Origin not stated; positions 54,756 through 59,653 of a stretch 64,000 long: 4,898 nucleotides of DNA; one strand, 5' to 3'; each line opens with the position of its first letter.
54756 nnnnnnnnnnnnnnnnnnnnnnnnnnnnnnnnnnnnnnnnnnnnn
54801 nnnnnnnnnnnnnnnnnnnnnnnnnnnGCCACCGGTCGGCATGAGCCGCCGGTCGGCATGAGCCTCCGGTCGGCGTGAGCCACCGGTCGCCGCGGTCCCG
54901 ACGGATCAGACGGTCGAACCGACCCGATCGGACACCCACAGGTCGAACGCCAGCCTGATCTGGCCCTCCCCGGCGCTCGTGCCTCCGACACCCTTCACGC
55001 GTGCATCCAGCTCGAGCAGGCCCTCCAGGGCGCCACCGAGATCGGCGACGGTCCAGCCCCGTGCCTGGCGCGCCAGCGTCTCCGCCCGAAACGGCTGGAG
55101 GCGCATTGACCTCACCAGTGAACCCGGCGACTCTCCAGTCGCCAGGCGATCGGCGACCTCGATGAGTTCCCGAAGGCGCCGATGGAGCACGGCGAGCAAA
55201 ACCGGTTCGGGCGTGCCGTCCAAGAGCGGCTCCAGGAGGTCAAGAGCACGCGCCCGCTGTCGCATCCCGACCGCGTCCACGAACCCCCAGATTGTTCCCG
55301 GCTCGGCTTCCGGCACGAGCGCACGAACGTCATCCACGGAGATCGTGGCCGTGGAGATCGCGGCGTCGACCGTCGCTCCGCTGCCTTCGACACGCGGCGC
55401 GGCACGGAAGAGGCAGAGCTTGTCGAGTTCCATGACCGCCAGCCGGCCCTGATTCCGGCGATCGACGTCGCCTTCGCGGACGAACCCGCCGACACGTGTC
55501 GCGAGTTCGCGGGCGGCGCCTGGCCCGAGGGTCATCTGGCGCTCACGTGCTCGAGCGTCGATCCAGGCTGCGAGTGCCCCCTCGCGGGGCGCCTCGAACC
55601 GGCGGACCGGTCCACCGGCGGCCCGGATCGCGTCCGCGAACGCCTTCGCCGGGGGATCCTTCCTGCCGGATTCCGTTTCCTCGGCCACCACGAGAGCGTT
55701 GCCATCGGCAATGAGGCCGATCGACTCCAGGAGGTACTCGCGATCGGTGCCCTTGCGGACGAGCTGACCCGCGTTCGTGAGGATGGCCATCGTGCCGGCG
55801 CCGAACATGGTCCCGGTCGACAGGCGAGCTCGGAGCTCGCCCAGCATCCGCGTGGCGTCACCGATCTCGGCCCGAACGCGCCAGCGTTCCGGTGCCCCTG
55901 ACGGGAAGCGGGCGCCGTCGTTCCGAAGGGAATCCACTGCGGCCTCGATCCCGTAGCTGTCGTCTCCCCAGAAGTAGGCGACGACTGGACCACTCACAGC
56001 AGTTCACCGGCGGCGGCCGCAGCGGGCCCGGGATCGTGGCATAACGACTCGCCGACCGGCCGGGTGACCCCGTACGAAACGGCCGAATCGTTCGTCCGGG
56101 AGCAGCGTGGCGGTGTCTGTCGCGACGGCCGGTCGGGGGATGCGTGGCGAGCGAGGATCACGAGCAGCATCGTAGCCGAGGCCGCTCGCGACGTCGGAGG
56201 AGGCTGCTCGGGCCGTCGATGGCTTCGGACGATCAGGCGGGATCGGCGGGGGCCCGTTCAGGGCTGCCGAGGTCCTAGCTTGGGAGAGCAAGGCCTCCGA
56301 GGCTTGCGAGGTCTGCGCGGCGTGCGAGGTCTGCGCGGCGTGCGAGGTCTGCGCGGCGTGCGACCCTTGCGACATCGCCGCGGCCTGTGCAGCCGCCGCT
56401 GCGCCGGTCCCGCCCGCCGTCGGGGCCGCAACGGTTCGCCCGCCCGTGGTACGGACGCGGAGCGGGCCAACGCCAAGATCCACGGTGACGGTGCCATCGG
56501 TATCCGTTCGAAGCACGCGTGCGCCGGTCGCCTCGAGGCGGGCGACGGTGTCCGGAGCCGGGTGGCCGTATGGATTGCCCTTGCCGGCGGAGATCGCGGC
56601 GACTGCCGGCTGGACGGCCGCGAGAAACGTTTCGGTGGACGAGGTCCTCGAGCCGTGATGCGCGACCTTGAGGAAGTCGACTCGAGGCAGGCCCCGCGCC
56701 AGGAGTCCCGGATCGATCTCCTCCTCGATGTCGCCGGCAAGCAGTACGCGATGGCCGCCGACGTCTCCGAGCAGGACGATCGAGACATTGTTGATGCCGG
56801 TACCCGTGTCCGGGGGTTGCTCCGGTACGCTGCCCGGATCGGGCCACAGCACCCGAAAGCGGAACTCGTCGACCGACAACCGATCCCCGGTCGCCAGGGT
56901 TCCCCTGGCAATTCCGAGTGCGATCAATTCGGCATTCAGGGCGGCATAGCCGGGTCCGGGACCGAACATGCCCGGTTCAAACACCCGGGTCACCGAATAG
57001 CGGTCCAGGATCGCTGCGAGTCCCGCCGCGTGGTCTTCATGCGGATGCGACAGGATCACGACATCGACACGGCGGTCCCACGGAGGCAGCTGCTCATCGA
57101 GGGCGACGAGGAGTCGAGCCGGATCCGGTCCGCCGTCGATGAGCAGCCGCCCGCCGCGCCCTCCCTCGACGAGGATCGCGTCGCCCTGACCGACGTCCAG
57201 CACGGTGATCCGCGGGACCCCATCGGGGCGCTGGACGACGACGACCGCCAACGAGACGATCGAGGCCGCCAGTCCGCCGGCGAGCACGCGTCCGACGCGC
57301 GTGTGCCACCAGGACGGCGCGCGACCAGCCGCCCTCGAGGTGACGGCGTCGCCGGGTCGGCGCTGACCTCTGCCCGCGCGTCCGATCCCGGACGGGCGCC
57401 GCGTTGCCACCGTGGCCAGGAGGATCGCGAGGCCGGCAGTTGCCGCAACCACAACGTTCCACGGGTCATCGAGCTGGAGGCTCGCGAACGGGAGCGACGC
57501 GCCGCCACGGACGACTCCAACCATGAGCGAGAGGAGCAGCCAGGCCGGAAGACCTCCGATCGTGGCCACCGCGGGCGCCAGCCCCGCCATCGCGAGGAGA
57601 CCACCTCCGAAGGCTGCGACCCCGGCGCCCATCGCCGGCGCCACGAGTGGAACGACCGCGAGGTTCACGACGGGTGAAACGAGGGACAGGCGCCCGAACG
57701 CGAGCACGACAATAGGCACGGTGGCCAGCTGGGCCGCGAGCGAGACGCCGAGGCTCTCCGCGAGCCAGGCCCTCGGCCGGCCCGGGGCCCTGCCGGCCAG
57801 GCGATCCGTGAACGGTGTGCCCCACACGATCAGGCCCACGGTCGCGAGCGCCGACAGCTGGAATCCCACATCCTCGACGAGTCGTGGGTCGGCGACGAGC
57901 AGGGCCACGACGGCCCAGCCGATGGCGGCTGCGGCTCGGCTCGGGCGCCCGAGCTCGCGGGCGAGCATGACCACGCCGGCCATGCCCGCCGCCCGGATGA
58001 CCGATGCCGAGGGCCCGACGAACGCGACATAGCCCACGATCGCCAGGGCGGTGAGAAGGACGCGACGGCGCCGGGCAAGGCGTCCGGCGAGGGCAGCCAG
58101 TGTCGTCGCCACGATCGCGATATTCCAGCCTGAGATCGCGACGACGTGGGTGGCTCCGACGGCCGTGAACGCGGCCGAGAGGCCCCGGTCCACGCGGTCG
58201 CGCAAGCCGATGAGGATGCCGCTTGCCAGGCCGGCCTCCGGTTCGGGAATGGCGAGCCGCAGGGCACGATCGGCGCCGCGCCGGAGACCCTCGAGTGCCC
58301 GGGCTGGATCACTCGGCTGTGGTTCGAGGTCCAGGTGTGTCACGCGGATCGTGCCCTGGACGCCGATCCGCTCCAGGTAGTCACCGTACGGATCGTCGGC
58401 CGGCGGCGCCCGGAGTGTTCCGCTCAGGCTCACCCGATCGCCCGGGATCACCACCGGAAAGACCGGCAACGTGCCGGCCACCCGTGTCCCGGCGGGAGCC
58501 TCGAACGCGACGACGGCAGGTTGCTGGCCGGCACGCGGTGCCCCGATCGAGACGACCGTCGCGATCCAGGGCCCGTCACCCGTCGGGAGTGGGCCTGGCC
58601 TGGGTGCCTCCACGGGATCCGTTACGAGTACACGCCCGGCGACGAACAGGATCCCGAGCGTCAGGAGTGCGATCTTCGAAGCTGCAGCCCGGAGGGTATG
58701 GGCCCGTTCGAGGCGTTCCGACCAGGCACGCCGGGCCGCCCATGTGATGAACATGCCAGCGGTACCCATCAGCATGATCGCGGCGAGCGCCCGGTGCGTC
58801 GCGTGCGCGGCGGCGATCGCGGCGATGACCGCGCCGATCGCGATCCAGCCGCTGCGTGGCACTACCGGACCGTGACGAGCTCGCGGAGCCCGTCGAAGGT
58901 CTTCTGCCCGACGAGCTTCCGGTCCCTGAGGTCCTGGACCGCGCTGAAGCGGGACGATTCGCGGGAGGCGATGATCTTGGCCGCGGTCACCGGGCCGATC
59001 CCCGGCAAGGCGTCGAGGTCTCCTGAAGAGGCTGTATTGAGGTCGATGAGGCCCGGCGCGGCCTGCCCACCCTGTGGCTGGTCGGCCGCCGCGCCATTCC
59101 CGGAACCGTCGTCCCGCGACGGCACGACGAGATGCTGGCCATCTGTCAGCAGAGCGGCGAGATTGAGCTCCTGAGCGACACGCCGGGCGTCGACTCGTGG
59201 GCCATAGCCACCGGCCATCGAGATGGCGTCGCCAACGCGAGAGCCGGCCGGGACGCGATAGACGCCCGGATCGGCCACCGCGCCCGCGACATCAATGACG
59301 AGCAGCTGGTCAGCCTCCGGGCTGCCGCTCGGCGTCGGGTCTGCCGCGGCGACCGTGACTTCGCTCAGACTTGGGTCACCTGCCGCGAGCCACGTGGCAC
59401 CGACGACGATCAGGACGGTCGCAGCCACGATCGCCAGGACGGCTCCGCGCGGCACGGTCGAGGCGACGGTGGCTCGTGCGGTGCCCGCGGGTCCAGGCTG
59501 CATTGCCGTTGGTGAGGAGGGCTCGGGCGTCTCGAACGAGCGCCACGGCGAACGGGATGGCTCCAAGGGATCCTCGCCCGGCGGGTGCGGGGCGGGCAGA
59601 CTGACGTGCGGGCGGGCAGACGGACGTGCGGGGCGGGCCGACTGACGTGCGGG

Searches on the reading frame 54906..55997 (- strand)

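Call 28: search_protein_families(library=pfam, max_evalue=0.00001, proteins=[window:54906-55997:-])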
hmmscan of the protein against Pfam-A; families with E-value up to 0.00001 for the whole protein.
window:54906-55997:- (363 aa): 1 family
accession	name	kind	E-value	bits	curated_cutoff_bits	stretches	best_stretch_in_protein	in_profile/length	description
PF21694.2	DNA_pol3_delta_C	-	3.8e-13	49.9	27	1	236-336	4-105/121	DNA polymerase III delta subunit, C-terminal domain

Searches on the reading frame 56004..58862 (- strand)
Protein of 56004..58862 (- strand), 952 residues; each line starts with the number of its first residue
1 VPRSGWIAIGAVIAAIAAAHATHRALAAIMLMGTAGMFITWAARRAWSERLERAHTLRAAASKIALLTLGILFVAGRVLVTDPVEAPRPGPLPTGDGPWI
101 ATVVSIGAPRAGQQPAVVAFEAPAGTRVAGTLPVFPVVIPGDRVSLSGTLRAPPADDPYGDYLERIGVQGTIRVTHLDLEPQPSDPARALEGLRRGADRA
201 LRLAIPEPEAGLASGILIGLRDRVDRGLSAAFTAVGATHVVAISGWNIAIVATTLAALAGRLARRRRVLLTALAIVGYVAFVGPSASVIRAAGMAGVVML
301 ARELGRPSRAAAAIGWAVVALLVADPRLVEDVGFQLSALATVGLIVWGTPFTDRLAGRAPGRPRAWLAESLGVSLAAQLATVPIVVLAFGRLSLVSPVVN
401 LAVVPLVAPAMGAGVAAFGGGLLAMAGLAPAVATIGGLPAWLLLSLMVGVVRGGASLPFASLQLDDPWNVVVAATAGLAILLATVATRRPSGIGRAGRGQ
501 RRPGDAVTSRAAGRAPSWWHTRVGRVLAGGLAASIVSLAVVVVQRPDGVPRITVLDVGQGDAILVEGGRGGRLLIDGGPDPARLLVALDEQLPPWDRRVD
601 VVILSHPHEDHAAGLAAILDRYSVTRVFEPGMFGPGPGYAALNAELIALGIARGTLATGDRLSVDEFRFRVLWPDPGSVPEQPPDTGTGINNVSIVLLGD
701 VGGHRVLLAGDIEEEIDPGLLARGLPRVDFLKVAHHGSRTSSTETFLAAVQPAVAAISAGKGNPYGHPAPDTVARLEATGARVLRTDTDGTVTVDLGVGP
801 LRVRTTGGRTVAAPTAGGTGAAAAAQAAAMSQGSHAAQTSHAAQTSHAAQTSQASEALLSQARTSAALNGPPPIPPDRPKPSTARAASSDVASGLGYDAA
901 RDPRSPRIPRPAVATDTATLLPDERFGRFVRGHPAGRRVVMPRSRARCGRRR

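Call 28: search_protein_families(library=pfam, max_evalue=0.00001, proteins=[window:56004-58862:-])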
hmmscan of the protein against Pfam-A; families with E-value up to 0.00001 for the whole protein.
window:56004-58862:- (952 aa): 3 families
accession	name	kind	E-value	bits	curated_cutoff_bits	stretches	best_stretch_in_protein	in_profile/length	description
PF03772.21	Competence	-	1e-45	156.7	23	1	217-487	2-268/270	Competence protein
PF00753.33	Lactamase_B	-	2.4e-16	60.7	22.7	1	556-760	2-195/196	Metallo-beta-lactamase superfamily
PF12706.13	Lactamase_B_2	-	2.9e-06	27.5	27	1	572-671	2-107/200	Beta-lactamase superfamily domain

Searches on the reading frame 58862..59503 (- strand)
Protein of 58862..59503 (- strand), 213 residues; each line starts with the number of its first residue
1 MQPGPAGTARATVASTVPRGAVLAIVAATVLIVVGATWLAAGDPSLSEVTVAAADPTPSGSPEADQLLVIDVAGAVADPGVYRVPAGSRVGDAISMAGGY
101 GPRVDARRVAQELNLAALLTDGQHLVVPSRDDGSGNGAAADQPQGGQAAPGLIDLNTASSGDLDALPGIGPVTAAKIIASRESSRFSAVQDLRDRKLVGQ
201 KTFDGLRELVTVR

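Call 28: search_protein_families(library=pfam, max_evalue=0.00001, proteins=[window:58862-59503:-])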
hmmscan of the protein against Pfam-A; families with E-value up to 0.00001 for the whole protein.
window:58862-59503:- (213 aa): 2 families
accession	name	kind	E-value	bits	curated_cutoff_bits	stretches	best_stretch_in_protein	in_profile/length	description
PF12836.13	HHH_3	-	4.1e-12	46.5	27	1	153-210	6-64/65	Helix-hairpin-helix motif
PF10531.15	SLBB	-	6.8e-12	45.5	27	1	69-110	1-42/55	SLBB domain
